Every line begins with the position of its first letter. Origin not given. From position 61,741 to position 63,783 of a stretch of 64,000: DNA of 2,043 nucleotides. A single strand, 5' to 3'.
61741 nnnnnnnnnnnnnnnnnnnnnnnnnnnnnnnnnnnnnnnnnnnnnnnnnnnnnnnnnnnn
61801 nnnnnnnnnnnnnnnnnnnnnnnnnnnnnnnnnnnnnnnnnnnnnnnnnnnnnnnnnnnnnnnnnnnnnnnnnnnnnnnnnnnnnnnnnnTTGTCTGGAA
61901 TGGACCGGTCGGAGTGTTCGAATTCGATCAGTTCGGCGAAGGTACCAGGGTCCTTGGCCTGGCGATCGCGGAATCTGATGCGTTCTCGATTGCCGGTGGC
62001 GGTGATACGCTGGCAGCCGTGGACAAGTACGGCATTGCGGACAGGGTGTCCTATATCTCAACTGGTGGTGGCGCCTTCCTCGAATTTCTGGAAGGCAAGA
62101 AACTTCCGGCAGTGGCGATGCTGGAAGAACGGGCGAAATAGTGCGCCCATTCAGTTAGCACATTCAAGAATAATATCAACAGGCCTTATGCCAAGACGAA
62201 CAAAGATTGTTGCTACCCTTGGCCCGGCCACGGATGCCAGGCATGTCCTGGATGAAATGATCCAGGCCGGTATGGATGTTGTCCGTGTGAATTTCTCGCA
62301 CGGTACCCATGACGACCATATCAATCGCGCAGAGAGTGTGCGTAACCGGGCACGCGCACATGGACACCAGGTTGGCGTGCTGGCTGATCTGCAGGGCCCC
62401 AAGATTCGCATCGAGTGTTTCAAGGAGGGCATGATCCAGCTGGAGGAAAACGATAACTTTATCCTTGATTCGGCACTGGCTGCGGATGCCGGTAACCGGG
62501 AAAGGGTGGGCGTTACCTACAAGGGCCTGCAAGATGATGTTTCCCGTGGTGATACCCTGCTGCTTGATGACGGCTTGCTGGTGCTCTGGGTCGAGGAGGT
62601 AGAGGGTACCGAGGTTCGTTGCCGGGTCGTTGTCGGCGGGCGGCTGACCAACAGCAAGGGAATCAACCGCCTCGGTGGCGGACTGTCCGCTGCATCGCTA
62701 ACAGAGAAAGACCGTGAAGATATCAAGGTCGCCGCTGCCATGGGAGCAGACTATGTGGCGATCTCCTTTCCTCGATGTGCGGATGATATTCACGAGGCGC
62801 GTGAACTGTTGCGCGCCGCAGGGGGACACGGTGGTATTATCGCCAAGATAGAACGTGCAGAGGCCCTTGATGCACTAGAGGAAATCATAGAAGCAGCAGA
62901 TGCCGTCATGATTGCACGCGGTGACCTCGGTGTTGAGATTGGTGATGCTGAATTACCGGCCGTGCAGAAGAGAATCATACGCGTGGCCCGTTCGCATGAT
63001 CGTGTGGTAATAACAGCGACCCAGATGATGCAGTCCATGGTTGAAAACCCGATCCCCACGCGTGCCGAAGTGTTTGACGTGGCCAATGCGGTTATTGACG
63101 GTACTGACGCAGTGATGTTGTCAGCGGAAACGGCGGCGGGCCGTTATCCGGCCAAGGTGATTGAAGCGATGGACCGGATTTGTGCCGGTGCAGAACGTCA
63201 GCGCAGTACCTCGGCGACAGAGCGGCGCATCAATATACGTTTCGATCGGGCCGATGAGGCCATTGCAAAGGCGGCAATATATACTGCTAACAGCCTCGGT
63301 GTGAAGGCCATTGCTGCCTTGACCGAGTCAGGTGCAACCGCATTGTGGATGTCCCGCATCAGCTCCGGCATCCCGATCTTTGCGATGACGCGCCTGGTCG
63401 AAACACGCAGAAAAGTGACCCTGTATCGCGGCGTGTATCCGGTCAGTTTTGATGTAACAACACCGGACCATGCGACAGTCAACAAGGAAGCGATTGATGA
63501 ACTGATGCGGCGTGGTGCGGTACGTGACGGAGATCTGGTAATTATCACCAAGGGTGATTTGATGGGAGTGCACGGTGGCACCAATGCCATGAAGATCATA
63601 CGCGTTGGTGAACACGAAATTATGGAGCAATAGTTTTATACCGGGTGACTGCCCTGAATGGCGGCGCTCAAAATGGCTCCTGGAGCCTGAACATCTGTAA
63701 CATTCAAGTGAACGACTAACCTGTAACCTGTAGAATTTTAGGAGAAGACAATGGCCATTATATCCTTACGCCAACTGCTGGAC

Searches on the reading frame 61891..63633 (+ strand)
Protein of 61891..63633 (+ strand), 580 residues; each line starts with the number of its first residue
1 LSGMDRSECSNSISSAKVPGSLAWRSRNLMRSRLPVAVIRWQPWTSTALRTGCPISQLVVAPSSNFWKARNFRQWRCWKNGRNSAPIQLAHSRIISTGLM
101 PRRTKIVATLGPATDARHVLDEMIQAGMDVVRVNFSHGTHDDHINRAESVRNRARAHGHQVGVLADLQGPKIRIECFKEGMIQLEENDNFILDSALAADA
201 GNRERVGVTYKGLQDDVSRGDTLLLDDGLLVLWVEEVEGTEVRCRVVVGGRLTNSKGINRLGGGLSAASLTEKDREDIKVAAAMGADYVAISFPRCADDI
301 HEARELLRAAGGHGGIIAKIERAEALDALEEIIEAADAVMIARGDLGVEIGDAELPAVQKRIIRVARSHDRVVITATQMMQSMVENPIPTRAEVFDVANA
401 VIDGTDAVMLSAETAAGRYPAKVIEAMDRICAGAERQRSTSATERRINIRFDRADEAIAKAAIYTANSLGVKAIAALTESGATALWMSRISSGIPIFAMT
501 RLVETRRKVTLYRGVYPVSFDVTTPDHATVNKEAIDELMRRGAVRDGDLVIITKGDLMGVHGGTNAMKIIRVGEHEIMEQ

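Call 48: search_protein_families(library=pfam, proteins=[window:61891-63633:+], max_evalue=0.00001)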
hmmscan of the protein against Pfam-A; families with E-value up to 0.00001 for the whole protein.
window:61891-63633:+ (580 aa): 2 families
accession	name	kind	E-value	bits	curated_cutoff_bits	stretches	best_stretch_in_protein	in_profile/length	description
PF00224.27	PK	-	3.1e-114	381.9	30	1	102-423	2-327/328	Pyruvate kinase, barrel domain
PF02887.21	PK_C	-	1.4e-34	119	28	1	456-570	1-114/114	Pyruvate kinase, alpha/beta domain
